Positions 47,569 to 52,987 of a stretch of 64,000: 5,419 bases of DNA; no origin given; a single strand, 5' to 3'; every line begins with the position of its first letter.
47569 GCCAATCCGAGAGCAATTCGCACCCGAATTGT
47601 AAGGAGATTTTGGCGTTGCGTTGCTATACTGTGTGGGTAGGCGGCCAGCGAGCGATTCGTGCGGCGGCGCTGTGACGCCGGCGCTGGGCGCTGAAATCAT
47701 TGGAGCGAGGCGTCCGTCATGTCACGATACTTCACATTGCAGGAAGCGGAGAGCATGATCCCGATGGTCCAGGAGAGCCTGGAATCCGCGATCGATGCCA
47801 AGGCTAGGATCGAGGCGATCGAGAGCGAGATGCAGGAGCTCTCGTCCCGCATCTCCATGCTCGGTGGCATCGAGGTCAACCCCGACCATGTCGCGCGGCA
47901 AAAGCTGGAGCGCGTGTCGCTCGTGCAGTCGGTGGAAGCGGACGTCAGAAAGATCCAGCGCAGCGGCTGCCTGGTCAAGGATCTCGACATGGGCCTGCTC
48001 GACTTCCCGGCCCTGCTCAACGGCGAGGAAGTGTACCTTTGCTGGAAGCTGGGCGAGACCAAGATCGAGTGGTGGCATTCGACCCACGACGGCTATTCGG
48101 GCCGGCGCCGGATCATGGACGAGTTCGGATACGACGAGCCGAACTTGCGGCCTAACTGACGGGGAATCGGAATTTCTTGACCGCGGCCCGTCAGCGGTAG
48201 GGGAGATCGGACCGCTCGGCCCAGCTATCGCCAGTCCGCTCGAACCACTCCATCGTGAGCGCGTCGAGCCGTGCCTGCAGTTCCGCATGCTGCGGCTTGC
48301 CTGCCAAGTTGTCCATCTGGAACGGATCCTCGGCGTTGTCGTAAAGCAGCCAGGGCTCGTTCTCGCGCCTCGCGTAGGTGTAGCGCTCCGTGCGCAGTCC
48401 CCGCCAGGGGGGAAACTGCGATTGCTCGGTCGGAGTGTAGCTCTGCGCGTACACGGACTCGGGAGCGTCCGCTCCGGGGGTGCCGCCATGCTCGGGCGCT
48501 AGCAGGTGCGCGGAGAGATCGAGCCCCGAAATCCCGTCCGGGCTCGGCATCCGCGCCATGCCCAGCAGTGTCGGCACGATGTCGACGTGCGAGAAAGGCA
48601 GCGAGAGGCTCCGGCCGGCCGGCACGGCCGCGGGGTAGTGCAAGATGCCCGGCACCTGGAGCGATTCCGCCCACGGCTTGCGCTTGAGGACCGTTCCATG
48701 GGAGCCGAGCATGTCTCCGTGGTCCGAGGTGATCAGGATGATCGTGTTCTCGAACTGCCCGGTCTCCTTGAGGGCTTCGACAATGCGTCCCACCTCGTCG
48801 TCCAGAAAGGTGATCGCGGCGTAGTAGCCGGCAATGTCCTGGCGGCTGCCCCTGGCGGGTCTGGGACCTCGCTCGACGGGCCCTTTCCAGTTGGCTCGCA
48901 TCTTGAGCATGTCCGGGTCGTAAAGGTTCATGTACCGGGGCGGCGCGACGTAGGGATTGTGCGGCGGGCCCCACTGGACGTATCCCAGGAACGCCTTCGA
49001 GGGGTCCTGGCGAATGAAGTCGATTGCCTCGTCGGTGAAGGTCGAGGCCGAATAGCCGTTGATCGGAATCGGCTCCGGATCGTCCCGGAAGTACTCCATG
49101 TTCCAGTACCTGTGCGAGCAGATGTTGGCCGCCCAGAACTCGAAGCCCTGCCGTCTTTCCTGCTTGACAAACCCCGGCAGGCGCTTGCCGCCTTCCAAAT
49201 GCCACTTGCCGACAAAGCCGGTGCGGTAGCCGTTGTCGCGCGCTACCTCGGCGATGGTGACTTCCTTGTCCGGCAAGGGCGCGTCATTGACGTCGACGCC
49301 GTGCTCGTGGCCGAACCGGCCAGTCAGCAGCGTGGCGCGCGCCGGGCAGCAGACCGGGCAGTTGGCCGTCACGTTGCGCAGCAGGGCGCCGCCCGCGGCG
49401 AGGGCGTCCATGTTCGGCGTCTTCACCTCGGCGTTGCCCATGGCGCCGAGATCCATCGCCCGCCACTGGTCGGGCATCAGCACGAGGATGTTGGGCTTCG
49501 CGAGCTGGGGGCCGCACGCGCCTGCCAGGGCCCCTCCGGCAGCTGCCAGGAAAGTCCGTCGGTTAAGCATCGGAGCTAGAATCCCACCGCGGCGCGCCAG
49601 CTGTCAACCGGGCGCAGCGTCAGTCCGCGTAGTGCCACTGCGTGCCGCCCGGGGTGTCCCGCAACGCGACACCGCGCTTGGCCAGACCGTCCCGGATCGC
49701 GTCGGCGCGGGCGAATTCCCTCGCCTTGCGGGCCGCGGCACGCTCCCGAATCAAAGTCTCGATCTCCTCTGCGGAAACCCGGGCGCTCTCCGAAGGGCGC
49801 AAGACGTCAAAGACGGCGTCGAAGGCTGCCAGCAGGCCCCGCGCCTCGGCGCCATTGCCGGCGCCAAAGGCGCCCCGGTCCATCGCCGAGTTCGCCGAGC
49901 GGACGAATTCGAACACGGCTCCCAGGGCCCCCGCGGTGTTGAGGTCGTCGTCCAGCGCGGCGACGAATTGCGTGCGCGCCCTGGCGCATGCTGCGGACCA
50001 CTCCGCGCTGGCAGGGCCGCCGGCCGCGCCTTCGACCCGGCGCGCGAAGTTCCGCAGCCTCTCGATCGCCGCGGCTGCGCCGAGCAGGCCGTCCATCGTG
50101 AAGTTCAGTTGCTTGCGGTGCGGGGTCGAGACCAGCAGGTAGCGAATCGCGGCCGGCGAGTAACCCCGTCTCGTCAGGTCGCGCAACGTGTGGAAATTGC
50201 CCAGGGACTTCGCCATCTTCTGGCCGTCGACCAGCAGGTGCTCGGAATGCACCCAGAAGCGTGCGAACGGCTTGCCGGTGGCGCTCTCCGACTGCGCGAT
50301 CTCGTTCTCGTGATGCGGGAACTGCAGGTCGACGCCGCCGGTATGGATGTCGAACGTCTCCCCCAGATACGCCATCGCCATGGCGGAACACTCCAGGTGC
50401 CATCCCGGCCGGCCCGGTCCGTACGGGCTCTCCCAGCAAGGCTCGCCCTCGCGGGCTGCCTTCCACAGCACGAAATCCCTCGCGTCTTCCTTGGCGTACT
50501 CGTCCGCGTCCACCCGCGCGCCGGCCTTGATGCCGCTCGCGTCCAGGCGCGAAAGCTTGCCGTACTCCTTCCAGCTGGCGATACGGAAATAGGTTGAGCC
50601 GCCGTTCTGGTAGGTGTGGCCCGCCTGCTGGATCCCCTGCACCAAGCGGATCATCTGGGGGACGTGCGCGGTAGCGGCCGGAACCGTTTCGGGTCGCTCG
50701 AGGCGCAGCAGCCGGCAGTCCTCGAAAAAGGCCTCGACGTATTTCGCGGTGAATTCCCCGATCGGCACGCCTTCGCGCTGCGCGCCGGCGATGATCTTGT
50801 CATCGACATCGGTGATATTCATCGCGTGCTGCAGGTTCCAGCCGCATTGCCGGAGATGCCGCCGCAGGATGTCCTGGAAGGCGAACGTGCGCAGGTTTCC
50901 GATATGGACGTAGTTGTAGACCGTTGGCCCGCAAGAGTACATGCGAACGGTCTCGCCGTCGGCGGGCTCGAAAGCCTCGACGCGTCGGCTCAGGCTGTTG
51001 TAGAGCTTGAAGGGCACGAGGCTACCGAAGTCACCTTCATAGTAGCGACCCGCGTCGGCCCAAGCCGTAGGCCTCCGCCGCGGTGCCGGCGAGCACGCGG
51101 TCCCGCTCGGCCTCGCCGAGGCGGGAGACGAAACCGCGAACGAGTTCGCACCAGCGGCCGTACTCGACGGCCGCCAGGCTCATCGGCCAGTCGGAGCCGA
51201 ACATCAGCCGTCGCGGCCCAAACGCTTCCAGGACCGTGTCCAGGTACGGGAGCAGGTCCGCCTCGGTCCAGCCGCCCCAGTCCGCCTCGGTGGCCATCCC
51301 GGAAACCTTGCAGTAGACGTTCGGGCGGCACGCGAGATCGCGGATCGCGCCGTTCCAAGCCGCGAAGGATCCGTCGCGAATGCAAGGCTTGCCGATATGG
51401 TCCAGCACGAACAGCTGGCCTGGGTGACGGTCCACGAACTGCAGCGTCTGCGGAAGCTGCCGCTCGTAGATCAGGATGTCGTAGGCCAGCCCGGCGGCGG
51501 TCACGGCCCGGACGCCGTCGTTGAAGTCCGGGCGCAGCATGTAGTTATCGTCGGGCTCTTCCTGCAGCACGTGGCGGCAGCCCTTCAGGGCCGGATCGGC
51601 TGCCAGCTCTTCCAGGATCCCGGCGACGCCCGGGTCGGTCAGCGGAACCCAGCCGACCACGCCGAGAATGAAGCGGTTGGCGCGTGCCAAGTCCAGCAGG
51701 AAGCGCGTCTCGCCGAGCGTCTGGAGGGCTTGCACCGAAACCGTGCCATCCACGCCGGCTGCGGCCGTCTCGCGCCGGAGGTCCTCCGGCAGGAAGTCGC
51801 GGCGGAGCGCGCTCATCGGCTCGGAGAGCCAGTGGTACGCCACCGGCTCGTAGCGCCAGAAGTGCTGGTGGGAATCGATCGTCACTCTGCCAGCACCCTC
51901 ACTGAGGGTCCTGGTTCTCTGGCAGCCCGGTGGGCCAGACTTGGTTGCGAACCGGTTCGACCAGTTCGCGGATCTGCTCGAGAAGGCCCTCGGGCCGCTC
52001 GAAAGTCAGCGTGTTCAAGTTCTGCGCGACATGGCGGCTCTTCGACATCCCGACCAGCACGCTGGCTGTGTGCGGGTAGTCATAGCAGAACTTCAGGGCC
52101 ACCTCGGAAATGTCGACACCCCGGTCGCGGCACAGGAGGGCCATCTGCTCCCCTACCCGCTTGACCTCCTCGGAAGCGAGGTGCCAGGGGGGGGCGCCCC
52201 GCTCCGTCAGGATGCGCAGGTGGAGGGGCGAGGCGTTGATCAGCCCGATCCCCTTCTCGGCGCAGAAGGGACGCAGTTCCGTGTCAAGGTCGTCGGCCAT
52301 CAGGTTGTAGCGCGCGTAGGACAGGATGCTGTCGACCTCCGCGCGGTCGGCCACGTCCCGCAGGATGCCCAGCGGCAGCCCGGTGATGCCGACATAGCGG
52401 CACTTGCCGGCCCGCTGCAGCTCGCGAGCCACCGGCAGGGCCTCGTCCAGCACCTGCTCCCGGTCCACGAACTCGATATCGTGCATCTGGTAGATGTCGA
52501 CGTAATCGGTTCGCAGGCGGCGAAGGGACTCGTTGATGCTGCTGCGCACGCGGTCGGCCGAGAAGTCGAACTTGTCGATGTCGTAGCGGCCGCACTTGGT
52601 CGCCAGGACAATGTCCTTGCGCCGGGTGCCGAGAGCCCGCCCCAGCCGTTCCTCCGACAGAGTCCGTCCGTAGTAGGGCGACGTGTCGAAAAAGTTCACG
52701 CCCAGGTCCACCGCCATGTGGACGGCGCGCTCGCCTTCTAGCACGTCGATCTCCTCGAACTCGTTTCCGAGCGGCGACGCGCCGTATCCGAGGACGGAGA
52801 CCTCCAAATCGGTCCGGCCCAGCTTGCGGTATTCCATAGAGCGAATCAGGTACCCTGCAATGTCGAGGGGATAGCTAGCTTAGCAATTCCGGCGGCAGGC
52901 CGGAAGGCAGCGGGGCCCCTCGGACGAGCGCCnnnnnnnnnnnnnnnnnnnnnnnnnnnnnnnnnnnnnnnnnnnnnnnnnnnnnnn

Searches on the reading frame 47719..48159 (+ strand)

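Call 8: search_protein_families(library=pfam, proteins=[window:47719-48159:+], max_evalue=0.001)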
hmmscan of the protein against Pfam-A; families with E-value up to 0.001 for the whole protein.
window:47719-48159:+ (146 aa): 1 family
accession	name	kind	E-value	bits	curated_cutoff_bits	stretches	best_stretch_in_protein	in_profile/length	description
PF09969.14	DUF2203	-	5.4e-37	127.6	24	1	3-132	1-122/122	Uncharacterized conserved protein (DUF2203)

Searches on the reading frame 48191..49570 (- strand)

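Call 8: search_protein_families(library=pfam, proteins=[window:48191-49570:-], max_evalue=0.001)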
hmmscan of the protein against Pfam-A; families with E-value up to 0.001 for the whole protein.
window:48191-49570:- (459 aa): 5 families
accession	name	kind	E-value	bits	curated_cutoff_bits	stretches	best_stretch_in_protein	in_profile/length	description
PF00884.28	Sulfatase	-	4.8e-53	180.9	25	1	26-339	1-299/301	Sulfatase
PF16347.10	SGSH_C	-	3.5e-15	56.9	29.3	1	289-437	1-146/154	N-sulphoglucosamine sulphohydrolase, C-terminal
PF01663.27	Phosphodiest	-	1.7e-11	44.8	23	1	29-285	2-220/342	Type I phosphodiesterase / nucleotide pyrophosphatase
PF02995.22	DUF229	-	7.3e-05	22.1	25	1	249-291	306-348/496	Protein of unknown function (DUF229)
PF01676.23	Metalloenzyme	-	0.00047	20.2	24.3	0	241-285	161-201/252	Metalloenzyme superfamily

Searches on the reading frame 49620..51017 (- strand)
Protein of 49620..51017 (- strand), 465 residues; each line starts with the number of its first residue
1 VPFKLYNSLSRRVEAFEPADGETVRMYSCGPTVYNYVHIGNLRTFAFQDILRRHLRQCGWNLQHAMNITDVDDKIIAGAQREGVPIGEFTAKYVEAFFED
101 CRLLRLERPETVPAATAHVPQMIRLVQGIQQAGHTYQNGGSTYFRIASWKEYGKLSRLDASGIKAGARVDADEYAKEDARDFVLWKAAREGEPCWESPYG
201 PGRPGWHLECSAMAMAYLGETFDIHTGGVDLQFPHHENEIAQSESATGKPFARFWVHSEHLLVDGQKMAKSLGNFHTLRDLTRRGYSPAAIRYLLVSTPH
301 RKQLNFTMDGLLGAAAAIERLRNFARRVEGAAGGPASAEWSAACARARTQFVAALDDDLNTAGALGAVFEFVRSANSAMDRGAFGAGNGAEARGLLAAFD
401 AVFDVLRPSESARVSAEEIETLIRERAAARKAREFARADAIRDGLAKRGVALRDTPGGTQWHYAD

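Call 8: search_protein_families(library=pfam, proteins=[window:49620-51017:-], max_evalue=0.001)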
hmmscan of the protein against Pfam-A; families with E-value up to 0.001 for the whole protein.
window:49620-51017:- (465 aa): 6 families
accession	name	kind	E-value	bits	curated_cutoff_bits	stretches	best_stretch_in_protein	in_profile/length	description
PF01406.26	tRNA-synt_1e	-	1.7e-105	353.2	27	1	16-311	2-296/301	tRNA synthetases class I (C) catalytic domain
PF09190.17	DALR_2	-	2.4e-10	41.3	22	1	350-406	1-53/57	DALR domain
PF23493.1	CysS_C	-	9.9e-10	38.8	23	1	417-461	6-50/51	Cysteinyl-tRNA ligase anticodon binding domain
PF09334.17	tRNA-synt_1g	-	7.4e-09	35.3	20.1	1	256-327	316-389/391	tRNA synthetases class I (M)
PF01921.24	tRNA-synt_1f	-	5.1e-06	26.1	27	0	262-315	276-329/360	tRNA synthetases class I (K)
PF00133.28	tRNA-synt_1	-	1.8e-05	24.1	22.7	1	223-306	330-413/414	tRNA synthetases class I (I, L, M and V)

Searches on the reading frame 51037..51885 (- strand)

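Call 10: search_protein_families(library=pfam, proteins=[window:51037-51885:-], max_evalue=0.001)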
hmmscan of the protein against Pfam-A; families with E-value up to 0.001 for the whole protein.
window:51037-51885:- (282 aa): 1 family
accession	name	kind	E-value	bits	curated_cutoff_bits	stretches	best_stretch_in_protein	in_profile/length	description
PF04909.20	Amidohydro_2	-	2.7e-49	168.9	26.4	1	3-275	1-289/289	Amidohydrolase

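Call 63: search_protein_families(library=ncbifam, proteins=[window:51037-51885:-], max_evalue=0.00001)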
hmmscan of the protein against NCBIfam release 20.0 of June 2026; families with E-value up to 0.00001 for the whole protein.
window:51037-51885:- (282 aa): 1 family
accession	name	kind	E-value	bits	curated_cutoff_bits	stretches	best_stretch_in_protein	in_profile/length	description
NF052480.1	FuconLaconase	equivalog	1.5e-82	277.4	400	1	1-275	1-286/287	L-fucono-1,5-lactonase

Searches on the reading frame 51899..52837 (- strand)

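Call 10: search_protein_families(library=pfam, proteins=[window:51899-52837:-], max_evalue=0.001)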
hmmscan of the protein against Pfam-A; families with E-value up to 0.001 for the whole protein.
window:51899-52837:- (312 aa): 1 family
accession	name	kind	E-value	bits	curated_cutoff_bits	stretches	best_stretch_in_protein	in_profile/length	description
PF00248.27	Aldo_ket_red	-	1.2e-55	189.1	24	1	16-293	2-290/291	Aldo/keto reductase family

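Call 63: search_protein_families(library=ncbifam, proteins=[window:51899-52837:-], max_evalue=0.00001)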
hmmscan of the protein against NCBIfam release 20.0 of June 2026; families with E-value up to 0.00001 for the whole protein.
window:51899-52837:- (312 aa): 7 families
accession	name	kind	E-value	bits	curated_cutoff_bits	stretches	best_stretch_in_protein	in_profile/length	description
NF049922.1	MethglyxlRedYdjG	equivalog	1.2e-25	90.2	550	1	1-295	1-323/326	NADH-dependent methylglyoxal reductase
NF007912.0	PRK10625.1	equivalog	4.7e-19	69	415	1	1-291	1-336/346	NADP(H)-dependent aldo-keto reductase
NF007388.0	PRK09912.1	subfamily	1.2e-15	57.2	448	1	1-212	13-232/346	L-glyceraldehyde 3-phosphate reductase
NF007695.0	PRK10376.1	subfamily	2e-13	50.1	280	1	12-287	16-281/290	oxidoreductase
TIGR01293.1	Kv_beta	subfamily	3.1e-12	46.2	365.4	1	1-119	1-122/319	voltage-dependent potassium channel subunit beta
NF008377.0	PRK11172.1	equivalog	7e-09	35.3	327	1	38-171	21-148/267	2,5-didehydrogluconate reductase DkgB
NF008598.0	PRK11565.1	equivalog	1.9e-07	30.5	425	1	34-173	29-159/275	2,5-didehydrogluconate reductase DkgA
